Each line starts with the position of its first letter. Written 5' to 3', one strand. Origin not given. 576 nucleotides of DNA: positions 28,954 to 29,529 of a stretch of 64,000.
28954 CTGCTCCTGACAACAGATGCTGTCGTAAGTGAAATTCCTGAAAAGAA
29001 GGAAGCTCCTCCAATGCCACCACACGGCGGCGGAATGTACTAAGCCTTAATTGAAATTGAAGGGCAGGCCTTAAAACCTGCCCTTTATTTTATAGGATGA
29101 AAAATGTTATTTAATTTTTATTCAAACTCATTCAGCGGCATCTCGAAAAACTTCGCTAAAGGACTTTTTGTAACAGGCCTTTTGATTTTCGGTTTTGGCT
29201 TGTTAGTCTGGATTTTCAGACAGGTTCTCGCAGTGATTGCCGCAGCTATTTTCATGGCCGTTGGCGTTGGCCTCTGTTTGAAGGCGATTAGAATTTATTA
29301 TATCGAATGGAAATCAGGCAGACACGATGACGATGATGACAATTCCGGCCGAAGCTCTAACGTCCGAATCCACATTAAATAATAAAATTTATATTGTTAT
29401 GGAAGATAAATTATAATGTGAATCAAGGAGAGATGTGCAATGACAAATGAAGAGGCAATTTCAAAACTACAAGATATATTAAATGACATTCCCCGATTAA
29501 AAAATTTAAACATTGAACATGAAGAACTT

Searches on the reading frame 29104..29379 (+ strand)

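Call 3: search_protein_families(library=pfam, proteins=[window:29104-29379:+], max_evalue=1)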
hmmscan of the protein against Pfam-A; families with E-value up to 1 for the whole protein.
window:29104-29379:+ (92 aa): 6 families
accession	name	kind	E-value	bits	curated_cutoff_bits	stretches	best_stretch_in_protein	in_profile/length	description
PF15038.11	Jiraiya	-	0.012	15.7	27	1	13-71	100-160/169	Jiraiya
PF14007.11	YtpI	-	0.02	15.7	29.4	1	18-65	32-80/87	YtpI-like protein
PF18949.5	DUF5693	-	0.038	12.9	29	1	8-66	333-393/609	Family of unknown function (DUF5693)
PF13567.11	DUF4131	-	0.06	13.5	31.6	1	22-64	8-53/165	Domain of unknown function (DUF4131)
PF12553.13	DUF3742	-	0.1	13.1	27.2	1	17-89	31-99/120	Protein of unknown function (DUF3742)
PF19395.4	DUF5970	-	0.71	11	25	0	2-25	39-62/77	Family of unknown function (DUF5970)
